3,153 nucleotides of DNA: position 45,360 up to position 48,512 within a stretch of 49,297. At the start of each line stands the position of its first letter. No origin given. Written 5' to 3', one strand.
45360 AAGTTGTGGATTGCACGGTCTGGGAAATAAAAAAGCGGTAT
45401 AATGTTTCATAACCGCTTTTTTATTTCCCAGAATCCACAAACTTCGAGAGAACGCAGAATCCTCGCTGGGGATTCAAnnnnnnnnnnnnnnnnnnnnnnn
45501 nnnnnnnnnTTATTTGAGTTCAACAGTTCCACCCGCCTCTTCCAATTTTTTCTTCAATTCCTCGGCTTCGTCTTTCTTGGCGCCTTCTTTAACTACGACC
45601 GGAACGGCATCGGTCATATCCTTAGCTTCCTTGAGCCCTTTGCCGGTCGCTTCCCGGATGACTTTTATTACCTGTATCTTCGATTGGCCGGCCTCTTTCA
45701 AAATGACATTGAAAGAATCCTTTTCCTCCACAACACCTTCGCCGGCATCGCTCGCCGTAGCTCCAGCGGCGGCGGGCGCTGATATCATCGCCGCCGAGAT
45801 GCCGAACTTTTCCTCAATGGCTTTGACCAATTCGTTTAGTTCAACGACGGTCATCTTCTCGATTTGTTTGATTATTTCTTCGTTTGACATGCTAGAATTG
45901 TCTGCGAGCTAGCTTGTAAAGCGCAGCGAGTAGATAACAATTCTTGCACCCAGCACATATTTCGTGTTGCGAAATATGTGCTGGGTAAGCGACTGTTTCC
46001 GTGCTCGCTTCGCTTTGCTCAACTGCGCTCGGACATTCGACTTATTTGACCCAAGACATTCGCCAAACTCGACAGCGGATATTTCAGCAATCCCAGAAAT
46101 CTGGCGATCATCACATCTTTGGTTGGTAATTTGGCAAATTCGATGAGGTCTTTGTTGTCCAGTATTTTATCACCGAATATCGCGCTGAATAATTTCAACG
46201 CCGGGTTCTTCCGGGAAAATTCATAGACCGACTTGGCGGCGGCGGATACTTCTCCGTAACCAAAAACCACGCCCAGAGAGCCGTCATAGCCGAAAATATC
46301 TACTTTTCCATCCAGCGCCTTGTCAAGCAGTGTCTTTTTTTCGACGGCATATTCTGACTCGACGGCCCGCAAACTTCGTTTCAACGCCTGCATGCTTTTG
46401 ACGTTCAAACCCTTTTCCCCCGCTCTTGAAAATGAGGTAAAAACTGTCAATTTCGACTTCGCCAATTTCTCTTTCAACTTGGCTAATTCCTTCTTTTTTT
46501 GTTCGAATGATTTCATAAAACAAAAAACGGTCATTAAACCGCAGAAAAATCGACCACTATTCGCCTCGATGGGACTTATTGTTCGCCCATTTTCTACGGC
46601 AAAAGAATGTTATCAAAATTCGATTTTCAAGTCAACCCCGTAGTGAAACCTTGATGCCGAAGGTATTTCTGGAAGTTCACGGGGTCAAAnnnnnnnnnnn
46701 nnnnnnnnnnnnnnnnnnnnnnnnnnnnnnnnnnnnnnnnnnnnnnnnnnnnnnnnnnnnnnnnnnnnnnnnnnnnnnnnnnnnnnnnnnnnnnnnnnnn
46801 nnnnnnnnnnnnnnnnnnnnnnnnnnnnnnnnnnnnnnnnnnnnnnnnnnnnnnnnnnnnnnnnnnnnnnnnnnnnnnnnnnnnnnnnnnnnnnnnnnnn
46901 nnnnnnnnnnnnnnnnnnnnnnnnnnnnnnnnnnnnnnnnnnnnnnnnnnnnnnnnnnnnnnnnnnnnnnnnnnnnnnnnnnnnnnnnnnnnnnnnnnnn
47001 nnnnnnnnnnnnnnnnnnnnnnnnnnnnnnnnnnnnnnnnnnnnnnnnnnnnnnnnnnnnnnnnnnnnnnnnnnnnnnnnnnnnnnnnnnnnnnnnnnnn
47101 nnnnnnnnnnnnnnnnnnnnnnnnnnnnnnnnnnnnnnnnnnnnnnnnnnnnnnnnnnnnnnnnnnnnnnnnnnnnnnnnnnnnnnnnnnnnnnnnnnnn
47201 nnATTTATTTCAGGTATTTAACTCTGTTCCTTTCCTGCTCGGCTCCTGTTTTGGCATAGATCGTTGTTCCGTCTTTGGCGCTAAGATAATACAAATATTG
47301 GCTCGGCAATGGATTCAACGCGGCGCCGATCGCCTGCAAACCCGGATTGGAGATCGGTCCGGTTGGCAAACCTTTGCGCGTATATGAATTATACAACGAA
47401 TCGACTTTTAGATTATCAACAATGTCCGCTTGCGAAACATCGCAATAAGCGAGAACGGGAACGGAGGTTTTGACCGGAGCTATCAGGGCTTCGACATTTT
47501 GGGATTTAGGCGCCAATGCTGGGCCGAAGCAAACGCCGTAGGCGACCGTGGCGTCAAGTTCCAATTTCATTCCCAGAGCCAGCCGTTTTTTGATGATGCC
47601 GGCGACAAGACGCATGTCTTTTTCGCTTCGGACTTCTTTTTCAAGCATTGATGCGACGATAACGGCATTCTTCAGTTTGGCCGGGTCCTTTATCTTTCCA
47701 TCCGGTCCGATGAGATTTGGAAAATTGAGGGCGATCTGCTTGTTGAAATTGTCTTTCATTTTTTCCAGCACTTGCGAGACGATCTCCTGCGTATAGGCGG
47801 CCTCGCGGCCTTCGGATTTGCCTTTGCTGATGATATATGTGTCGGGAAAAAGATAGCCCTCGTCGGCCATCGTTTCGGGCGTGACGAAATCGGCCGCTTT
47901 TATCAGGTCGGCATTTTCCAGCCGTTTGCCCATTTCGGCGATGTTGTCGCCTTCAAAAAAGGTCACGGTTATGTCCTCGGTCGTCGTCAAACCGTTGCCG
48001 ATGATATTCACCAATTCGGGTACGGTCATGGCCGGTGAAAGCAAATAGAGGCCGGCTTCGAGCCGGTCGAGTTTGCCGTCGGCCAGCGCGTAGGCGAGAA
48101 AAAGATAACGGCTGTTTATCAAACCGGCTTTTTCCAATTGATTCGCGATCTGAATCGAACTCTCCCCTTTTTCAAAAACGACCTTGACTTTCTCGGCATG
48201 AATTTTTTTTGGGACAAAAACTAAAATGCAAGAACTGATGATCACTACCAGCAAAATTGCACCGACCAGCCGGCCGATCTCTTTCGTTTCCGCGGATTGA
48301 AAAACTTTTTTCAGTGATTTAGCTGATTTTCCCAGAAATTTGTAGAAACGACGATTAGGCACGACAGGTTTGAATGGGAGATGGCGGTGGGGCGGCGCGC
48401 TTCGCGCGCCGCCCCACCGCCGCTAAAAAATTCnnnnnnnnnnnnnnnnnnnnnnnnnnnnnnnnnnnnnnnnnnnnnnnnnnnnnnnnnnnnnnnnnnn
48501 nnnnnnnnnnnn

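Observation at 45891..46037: A ~145-nt rod-like cassette (type C) that ends directly at the ATG of four genes, without a Shine-Dalgarno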

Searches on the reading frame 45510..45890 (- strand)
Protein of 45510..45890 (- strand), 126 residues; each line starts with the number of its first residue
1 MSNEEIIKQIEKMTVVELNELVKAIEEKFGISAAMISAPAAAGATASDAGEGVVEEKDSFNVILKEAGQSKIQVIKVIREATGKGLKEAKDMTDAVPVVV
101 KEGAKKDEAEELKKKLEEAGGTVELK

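Call 22: find_encoding_contigs(protein=window:45510-45890:-, flank=10000, max_places=10)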
Protein window:45510-45890:- (126 aa): 2 contigs read that carry it; 2 places shown.
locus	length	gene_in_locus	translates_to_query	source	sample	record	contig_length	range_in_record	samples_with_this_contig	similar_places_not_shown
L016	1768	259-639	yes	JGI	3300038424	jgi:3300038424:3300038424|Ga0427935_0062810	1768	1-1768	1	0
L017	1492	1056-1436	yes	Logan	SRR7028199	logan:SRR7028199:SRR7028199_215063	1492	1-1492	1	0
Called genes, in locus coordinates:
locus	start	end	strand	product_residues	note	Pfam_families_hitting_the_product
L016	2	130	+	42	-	?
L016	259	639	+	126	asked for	PF16320:Ribosomal_L12_N, PF00542:Ribosomal_L12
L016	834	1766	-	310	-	?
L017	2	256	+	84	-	?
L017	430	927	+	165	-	PF00466:Ribosomal_L10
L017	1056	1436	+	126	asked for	PF16320:Ribosomal_L12_N, PF00542:Ribosomal_L12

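Call 23: find_related_loci(query=window:45513-45890:-, collection=genome_contigs, flank=10000)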
Query window:45513-45890:- (126 aa) in genome_contigs; peptide patterns used: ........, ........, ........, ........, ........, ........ (x = any residue, [..] = any of these).
600 stretches matched a pattern (row limit reached: there are more); 560 encode a relative of the query (tblastn E <= 1e-3); the best 80 are kept; 80 distinct loci.
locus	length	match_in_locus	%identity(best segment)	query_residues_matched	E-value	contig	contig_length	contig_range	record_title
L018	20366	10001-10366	63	1-126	2e-36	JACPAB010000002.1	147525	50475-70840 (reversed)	MAG: Candidatus Yanofskybacteria bacterium isolate NC_groundwater_220_Ag_S-0.1um_46_18 S4_GD2017_2_S1_scaffold_229, whol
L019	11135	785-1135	60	6-126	7e-35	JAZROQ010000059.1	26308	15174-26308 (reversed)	MAG: Acutalibacteraceae bacterium isolate T1900045392_YK20190082.MAGScoT_cleanbin_000003 SGB_6933_k141_4017160, whole ge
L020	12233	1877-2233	57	1-126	2e-34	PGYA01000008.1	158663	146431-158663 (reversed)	MAG: Candidatus Riflebacteria bacterium HGW-Riflebacteria-2 bjp_ig2102_scaffold_186, whole genome shotgun sequence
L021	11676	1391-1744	61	4-125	4e-34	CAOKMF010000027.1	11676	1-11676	MAG TPA_asm: uncultured Clostridium sp. isolate SRR17684644_bin.38_metawrap_v1.3_MAG genome assembly, contig: NODE.6481_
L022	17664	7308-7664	62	1-125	1e-33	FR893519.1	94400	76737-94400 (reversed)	Clostridium sp. CAG:452 genomic scaffold, scf9, whole genome shotgun sequence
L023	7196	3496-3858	61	1-126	7e-34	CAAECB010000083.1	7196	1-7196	MAG TPA_asm: Clostridia bacterium, isolate HGM13660, WGS project CAAECB010000000 data, contig: ERS396455_74_k85_122098,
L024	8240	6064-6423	55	3-126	1e-33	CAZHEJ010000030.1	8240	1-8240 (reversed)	MAG TPA_asm: uncultured Gammaproteobacteria bacterium isolate binchicken_co266_196 genome assembly, contig: NODE_17530_l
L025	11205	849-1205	53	4-126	4e-33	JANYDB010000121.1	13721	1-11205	MAG: Burkholderiales bacterium isolate 336R_metabinner_38 336R_k141_382277, whole genome shotgun sequence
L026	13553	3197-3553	58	1-126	4e-33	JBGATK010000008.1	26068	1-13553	MAG: Candidatus Paceibacteria bacterium isolate MAG_AAO_AS.39 AAOAS-39_NODE_8_length_26068_cov_13.428725, whole genome s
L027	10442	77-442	58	1-125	2e-33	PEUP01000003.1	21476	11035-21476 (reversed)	MAG: Elusimicrobia bacterium CG03_land_8_20_14_0_80_50_18 CG03_land_8_20_14_0.80_scaffold_836_c, whole genome shotgun se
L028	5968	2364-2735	57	1-126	4e-33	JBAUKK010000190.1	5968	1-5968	MAG: Candidatus Deferrimicrobiaceae bacterium isolate MFD02415_ilm_asm_bin11 k127_119330, whole genome shotgun sequence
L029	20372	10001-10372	62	1-126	1e-32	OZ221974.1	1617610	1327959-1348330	Dialister sp. Marseille-QA0723 genome assembly, chromosome: contig00001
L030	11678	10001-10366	63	1-126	1e-32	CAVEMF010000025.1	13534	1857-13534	Ruminococcus bromii isolate H07649-L1_cleanbin_000011 genome assembly, contig: Spades_H07649-L1_contig_3199, whole genom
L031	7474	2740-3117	56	1-126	2e-32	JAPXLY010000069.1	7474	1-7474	MAG: Bacillota bacterium isolate binned_ad_5.35 NODE_10616_length_7474_cov_15.299714, whole genome shotgun sequence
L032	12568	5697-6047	59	6-126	2e-32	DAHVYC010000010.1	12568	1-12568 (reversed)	MAG TPA_asm: Candidatus Nomurabacteria bacterium isolate clean777 NODE_10_length_12568_cov_5.593788, whole genome shotgu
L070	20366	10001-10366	56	1-126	8e-29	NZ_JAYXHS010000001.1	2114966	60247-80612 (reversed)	Uliginosibacterium silvisoli strain H3 H3_scaffold1, whole genome shotgun sequence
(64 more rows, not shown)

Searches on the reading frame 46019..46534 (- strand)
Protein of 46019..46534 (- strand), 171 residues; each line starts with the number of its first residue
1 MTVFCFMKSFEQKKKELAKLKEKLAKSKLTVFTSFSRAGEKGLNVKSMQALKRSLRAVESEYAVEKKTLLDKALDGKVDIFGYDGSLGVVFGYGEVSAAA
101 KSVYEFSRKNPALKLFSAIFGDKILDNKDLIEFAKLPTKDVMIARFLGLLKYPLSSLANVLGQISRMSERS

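Call 33: search_protein_families(library=pfam, proteins=[window:46019-46534:-], max_evalue=0.01)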
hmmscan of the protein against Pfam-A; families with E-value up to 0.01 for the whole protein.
window:46019-46534:- (171 aa): 1 family
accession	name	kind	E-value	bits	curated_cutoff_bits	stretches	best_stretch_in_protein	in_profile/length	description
PF00466.25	Ribosomal_L10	-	9.4e-12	45.3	22.8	1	11-106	4-98/100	Ribosomal protein L10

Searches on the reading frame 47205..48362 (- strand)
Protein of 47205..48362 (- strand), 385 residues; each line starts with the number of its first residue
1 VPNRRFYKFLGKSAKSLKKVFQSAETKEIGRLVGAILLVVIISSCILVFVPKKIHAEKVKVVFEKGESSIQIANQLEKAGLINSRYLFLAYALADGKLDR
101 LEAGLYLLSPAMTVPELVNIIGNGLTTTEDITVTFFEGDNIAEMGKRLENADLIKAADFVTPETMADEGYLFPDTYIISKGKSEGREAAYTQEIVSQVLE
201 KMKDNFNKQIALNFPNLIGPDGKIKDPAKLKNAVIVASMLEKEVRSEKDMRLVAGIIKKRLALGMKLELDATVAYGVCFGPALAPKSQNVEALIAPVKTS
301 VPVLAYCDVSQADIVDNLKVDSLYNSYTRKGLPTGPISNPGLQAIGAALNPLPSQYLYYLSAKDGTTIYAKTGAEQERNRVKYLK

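Call 85: search_protein_families(library=pfam, proteins=[window:47205-48362:-], max_evalue=0.00001)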
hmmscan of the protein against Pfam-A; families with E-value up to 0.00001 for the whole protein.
window:47205-48362:- (385 aa): 1 family
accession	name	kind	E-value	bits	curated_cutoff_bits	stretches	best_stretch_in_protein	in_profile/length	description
PF02618.21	YceG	-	5.9e-60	203.5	32.4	1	63-380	3-273/275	YceG-like family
